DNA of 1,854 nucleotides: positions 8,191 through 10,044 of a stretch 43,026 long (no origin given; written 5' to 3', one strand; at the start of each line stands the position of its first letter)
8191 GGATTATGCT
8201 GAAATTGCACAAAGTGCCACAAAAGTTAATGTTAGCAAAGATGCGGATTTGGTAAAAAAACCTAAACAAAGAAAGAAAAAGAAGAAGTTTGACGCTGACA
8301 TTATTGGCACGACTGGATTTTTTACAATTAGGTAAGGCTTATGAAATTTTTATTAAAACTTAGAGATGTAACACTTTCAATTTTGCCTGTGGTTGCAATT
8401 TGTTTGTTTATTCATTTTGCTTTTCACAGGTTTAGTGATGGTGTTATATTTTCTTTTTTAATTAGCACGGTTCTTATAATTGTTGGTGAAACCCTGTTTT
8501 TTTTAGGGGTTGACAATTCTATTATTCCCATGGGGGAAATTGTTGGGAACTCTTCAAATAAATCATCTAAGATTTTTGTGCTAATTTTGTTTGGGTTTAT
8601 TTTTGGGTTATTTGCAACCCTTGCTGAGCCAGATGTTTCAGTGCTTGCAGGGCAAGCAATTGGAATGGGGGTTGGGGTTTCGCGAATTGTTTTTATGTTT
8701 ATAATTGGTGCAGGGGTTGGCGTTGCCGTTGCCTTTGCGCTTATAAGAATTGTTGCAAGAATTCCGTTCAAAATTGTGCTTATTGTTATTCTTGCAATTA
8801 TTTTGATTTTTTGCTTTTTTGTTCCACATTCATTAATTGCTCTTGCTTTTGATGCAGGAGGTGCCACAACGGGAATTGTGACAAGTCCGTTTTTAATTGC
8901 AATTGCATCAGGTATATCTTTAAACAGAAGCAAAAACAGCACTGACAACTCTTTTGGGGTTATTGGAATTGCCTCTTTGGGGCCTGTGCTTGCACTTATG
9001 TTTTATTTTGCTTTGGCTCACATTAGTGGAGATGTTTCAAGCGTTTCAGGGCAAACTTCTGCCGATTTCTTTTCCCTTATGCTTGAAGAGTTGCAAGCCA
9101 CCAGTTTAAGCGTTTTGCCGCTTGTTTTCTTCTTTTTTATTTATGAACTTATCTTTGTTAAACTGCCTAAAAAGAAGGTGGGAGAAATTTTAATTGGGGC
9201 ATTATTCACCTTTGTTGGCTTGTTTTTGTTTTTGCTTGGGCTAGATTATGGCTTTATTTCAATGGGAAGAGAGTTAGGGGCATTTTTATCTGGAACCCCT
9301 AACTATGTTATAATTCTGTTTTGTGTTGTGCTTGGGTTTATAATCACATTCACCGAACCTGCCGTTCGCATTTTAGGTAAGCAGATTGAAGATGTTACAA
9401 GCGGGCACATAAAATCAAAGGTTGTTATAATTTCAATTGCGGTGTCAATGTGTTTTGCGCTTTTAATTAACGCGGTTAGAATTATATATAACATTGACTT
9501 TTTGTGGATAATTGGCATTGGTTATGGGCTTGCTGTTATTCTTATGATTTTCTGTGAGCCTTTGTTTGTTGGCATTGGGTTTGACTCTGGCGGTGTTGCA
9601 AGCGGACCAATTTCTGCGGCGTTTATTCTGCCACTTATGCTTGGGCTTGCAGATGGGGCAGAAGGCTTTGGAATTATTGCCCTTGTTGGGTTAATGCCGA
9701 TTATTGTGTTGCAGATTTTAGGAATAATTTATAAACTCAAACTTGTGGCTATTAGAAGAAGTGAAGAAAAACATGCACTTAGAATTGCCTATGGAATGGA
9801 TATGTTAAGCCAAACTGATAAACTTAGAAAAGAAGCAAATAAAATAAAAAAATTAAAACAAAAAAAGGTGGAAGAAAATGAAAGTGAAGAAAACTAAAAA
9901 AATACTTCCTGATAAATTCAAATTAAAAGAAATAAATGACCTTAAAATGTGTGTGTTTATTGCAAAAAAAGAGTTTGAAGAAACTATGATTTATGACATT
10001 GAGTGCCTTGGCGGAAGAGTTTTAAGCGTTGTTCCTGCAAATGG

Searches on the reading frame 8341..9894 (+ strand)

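Call 9: search_protein_families(library=pfam, proteins=[window:8341-9894:+], max_evalue=0.01)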
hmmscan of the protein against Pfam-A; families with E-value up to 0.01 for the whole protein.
window:8341-9894:+ (518 aa): 1 family
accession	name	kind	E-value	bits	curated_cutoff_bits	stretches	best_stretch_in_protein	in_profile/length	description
PF07556.16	DUF1538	-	1.5e-103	345.1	22.6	2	262-463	2-211/211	Protein of unknown function (DUF1538)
